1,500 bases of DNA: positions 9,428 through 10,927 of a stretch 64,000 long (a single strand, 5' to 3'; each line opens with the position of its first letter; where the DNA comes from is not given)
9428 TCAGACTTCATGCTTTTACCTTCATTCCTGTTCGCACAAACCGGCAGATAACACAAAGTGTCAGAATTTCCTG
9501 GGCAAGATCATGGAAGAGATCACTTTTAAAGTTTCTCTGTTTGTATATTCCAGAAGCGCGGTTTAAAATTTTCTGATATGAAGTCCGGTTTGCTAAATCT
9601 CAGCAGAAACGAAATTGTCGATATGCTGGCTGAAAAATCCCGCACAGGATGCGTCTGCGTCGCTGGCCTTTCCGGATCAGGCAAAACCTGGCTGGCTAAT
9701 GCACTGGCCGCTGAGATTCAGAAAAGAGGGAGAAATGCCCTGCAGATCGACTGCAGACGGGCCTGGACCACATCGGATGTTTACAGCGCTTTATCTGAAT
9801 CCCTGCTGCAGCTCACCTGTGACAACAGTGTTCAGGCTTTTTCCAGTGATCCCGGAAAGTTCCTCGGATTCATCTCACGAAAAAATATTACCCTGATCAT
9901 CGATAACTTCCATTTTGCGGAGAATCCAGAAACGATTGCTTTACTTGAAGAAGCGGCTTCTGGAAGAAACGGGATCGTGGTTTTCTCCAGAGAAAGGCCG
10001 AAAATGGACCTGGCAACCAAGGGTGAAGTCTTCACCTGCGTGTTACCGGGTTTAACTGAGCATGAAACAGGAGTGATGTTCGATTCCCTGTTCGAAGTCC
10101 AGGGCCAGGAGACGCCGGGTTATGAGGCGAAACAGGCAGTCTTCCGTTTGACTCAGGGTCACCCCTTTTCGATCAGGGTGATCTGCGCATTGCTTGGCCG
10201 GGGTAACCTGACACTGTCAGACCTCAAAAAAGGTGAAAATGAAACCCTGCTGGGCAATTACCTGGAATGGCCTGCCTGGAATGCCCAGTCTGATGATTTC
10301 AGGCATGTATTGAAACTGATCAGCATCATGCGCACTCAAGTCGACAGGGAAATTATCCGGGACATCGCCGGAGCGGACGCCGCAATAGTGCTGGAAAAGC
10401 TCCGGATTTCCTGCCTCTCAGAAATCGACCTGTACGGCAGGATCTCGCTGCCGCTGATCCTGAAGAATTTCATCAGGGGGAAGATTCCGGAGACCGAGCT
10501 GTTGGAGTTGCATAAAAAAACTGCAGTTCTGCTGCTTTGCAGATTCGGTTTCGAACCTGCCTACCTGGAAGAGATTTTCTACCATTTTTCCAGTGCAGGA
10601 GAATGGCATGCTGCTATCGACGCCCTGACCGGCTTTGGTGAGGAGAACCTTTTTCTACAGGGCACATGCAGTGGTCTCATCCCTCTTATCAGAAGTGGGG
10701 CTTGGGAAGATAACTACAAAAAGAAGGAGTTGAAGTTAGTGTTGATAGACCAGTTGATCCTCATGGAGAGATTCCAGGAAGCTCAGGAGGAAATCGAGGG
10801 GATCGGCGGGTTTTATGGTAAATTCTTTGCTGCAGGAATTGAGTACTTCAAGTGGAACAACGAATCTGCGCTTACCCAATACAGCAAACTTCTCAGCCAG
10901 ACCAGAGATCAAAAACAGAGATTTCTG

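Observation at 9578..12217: Paralogous P-loop NTPase-TPR sensors with swapped C-terminal outputs (OmpR-like wHTH versus Ser/Thr kinase), plus a decayed third copy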

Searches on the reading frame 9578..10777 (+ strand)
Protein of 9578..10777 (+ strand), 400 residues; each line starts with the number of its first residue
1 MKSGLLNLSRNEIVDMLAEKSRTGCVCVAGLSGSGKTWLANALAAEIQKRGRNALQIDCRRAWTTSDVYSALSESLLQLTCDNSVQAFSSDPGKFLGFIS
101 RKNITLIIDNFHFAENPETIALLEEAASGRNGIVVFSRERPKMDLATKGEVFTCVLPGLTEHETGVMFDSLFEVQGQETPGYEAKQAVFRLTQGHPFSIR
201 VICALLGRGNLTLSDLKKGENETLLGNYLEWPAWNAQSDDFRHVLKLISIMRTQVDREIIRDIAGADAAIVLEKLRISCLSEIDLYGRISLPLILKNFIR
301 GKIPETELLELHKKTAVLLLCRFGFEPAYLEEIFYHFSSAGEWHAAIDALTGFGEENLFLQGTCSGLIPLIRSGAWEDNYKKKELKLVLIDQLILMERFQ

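Call 61: search_solved_structures(query=A8, max_evalue=0.01, show_alignments=1)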
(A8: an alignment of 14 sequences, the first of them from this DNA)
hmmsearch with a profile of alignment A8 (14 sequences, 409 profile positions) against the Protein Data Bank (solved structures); distinct sequences matched with E-value up to 0.01: 69 (the best 60 are shown).
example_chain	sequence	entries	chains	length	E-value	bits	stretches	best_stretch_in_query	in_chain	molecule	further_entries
6mfv_A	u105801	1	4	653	2.4e-29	105.5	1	8-330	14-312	tetratricopeptide repeat sensor PH0952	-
6s2p_N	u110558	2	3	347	2.3e-09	39.7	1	15-236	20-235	NRC1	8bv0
7xc2_C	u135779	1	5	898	2.4e-09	39.6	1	26-215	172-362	CNL9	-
7xe0_A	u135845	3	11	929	2.6e-09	39.5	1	26-215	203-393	Sr35 | CNL9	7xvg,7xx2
7jlv_A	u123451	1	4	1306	1.3e-08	37.2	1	19-218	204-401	Disease resistance protein Roq1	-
7jlu_A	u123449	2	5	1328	1.4e-08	37.1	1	19-218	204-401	Disease resistance protein Roq1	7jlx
9fp6_A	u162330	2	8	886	2.7e-08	36.1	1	14-234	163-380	NRC2a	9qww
8rfh_A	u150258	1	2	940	3.2e-08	35.9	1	14-234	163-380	NRC2a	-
9m0n_A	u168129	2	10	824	5.9e-08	35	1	4-213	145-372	Tetratricopeptide repeat protein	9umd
8xuo_A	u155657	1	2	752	1.2e-07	34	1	16-231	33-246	NRC2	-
8xuq_A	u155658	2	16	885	1.6e-07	33.6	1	16-231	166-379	NRC2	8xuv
9h2l_A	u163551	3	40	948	4.4e-07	32.2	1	10-147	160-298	NB-ARC domain-containing protein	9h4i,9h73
6j5t_G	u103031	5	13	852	5.5e-07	31.8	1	28-230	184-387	Disease resistance RPP13-like protein 4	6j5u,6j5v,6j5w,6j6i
9jbn_C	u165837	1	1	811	1.8e-06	30.2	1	16-78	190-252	Probable disease resistance protein At5g04720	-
9gxk_A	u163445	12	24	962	3.7e-06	29.1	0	11-43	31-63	UvrABC system protein A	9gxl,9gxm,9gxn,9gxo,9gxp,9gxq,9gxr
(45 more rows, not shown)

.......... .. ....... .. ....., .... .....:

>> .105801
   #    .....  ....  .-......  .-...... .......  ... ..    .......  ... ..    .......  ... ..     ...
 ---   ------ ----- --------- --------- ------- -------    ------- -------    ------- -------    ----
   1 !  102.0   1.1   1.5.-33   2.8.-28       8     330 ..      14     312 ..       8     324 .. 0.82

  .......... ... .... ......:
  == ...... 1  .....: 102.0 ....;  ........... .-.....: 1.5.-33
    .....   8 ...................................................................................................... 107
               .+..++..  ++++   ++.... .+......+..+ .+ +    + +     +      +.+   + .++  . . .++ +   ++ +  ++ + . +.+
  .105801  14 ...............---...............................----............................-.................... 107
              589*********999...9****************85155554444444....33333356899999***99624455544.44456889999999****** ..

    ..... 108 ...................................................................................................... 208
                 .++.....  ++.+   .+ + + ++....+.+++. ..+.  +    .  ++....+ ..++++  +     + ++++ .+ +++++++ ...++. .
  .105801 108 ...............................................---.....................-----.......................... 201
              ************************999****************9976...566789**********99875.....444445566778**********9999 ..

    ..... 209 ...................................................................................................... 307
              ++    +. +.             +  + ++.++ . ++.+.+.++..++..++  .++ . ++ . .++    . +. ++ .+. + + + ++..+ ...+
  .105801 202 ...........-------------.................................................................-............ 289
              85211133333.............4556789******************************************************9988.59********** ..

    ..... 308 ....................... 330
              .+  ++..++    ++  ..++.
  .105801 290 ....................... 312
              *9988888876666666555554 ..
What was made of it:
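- Closest known: MalT. Different: Its NOD is much more distant (E = 2.8e-5 against 2.4e-29 for PH0952, call 61).
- The closest solved relative is a putative transcription factor (call 61).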
